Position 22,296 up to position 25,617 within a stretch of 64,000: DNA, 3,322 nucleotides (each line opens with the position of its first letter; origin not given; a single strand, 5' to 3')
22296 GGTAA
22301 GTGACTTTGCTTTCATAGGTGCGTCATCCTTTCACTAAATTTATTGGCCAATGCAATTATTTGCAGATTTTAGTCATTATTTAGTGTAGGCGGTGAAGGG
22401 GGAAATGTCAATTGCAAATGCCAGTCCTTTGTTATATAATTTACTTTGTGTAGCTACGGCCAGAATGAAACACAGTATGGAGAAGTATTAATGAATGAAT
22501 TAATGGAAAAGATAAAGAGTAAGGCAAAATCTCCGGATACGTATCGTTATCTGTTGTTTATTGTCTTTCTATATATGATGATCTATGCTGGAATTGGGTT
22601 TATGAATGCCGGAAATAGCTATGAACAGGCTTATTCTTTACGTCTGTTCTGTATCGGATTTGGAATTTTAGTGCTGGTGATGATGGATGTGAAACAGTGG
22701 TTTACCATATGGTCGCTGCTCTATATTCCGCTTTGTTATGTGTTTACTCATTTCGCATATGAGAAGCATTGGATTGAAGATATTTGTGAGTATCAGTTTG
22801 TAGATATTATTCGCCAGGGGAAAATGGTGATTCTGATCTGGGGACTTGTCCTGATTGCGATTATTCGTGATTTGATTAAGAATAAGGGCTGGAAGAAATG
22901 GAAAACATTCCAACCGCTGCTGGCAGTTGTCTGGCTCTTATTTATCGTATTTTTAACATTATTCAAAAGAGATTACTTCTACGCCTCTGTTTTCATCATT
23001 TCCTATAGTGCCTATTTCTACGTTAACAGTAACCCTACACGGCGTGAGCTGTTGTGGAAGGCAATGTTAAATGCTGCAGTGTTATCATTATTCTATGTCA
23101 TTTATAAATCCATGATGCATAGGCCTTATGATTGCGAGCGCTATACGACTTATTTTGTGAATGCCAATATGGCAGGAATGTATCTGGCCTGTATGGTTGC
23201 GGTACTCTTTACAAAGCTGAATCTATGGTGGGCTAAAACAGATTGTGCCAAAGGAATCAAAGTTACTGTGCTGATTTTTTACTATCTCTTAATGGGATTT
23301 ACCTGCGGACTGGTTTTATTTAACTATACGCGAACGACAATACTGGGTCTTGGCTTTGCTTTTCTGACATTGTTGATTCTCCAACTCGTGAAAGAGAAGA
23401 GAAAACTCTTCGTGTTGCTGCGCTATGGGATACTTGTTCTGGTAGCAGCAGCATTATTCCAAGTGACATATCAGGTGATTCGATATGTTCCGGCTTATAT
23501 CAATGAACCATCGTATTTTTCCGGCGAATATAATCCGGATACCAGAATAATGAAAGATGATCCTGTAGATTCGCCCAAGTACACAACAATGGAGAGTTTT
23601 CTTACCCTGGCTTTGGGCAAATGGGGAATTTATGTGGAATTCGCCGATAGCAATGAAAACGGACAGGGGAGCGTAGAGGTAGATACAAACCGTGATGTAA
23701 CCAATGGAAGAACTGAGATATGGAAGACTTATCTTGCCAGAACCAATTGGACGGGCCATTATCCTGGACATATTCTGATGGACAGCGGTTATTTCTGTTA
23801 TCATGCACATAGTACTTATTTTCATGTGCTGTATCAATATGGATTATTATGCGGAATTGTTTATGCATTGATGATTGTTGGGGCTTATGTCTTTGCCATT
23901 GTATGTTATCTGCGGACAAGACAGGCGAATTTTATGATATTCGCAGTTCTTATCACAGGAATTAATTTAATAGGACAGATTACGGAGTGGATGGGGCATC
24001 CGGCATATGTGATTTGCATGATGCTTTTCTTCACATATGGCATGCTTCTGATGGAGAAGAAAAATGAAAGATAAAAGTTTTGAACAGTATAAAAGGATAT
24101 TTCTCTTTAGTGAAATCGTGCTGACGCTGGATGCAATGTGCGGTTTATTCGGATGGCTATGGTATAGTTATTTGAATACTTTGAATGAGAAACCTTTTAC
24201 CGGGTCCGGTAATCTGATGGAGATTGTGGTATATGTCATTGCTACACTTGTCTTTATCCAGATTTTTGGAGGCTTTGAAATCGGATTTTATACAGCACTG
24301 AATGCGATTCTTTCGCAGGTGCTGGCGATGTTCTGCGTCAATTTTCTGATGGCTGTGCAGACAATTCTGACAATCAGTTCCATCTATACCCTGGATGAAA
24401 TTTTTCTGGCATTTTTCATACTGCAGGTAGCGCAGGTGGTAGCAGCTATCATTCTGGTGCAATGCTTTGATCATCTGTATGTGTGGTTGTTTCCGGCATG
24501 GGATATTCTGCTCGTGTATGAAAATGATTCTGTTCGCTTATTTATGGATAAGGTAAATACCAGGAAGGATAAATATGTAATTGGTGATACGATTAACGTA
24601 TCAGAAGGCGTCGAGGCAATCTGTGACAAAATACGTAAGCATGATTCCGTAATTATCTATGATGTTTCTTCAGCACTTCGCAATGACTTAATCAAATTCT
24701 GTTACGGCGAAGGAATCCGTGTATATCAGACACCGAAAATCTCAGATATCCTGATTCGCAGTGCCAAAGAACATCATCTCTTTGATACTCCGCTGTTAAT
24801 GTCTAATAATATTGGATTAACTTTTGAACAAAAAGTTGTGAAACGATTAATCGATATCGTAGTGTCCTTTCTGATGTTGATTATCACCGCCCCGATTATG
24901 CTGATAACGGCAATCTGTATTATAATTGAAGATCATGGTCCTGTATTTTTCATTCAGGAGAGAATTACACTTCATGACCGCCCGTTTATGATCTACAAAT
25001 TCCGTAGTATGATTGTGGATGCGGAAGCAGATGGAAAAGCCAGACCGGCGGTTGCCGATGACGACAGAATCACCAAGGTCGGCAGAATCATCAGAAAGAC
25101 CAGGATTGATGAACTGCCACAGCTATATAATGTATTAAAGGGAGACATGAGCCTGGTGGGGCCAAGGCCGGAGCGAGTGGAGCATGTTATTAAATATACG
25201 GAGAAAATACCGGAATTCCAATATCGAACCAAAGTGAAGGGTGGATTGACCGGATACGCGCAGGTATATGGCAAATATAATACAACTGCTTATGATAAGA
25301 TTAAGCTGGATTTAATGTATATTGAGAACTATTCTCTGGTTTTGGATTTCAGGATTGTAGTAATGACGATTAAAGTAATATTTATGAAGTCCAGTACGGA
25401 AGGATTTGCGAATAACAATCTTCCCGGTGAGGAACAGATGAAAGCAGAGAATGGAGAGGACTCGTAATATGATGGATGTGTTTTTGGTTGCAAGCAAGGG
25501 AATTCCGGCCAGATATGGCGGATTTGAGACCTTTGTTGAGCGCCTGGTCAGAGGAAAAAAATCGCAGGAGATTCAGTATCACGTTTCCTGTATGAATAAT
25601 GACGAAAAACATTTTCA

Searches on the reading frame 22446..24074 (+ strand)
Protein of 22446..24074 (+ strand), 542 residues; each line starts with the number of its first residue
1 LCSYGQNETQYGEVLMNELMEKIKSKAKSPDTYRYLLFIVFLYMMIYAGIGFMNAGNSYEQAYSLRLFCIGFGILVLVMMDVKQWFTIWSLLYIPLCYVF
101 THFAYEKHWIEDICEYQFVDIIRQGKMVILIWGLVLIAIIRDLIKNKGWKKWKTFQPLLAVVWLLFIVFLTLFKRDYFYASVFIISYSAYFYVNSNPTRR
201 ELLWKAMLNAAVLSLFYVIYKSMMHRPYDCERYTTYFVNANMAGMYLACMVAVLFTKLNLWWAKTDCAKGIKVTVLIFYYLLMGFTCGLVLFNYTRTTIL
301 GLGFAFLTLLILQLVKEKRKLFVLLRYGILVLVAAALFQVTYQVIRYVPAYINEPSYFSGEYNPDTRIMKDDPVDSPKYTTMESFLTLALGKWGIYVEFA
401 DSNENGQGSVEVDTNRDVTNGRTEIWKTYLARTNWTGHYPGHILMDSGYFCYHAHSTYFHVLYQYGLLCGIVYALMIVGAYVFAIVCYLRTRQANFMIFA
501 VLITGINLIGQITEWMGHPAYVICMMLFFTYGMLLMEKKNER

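Call 6: search_protein_families(library=ncbifam, proteins=[window:22446-24074:+], max_evalue=0.00001)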
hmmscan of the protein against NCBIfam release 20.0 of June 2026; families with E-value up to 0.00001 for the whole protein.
window:22446-24074:+ (542 aa): 0 families

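Call 7: search_protein_families(library=pfam, proteins=[window:22446-24074:+], max_evalue=0.00001)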
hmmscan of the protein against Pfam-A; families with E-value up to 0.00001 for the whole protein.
window:22446-24074:+ (542 aa): 0 families

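Call 57: search_protein_families(library=ncbifam, proteins=[window:22446-24074:+], max_evalue=0.001)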
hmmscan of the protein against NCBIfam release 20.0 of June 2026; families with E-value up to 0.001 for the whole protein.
window:22446-24074:+ (542 aa): 0 families

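Call 70: search_protein_families(library=pfam, proteins=[window:22446-24074:+], max_evalue=1)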
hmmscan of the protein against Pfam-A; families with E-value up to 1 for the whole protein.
window:22446-24074:+ (542 aa): 1 family
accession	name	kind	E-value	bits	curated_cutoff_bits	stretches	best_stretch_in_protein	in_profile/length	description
PF04932.20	Wzy_C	-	0.00038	20.7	31.7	1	283-473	3-148/149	O-Antigen ligase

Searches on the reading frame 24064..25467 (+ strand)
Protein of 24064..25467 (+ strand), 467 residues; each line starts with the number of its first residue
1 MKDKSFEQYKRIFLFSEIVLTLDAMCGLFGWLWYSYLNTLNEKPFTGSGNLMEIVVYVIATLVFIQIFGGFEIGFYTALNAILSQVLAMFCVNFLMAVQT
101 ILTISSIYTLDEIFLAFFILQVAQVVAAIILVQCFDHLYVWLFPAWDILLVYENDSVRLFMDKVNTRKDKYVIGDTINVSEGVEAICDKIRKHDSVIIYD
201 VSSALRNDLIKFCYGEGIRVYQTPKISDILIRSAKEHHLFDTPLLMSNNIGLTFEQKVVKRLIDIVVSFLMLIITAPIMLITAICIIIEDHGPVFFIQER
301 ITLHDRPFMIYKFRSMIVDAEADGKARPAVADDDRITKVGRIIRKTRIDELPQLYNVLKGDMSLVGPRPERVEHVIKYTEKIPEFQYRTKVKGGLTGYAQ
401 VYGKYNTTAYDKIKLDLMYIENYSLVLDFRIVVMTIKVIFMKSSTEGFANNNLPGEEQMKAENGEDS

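Call 7: search_protein_families(library=pfam, proteins=[window:24064-25467:+], max_evalue=0.00001)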
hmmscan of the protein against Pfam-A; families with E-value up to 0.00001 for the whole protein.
window:24064-25467:+ (467 aa): 1 family
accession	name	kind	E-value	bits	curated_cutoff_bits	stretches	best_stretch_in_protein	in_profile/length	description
PF02397.22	Bac_transf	-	4.8e-67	225.4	27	1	260-440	1-178/179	Bacterial sugar transferase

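Call 57: search_protein_families(library=ncbifam, proteins=[window:24064-25467:+], max_evalue=0.001)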
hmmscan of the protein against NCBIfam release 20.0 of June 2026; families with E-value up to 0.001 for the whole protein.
window:24064-25467:+ (467 aa): 10 families
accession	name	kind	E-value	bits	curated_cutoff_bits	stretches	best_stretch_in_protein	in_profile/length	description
TIGR03025.1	EPS_sugtrans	subfamily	1.7e-100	337.4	295.55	1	26-443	6-442/445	exopolysaccharide biosynthesis polyprenyl glycosylphosphotransferase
TIGR03023.1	WcaJ_sugtrans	equivalog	3.3e-80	270.6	410.75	1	32-442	12-449/453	undecaprenyl-phosphate glucose phosphotransferase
TIGR03013.1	EpsB_2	subfamily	1.2e-70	238.8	393.35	1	207-442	203-439/443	TIGR03013 family XrtA/PEP-CTERM system glycosyltransferase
TIGR03022.1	WbaP_sugtrans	subfamily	6.1e-55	187.3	403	1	184-443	181-453/456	undecaprenyl-phosphate galactose phosphotransferase WbaP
NF050817.1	PolSacchBiosHfsE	equivalog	5.5e-50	170.4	750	1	256-440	268-460/467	polysaccharide biosynthesis protein HfsE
NF007518.0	PRK10124.1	equivalog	1.3e-48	165.9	684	1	233-443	247-461/464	undecaprenyl-phosphate glucose phosphotransferase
NF052601.1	undeca_RfbP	equivalog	2.1e-46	158.2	330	1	252-443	37-239/244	undecaprenyl-phosphate galactose phosphotransferase family protein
NF041877.1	EPS_EpsZ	equivalog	1.1e-43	149.5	800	1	255-441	261-454/459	exopolysaccharide biosynthesis polyisoprenyl-phosphate hexose-1-phosphate transferase EpsZ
NF011751.0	PRK15204.1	equivalog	1.7e-33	115.9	907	1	244-442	265-472/476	undecaprenyl-phosphate galactose phosphotransferase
NF045514.1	glycotran_HepC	equivalog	1.1e-24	87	140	1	257-376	114-218/220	heterocyst development glycosyltransferase HepC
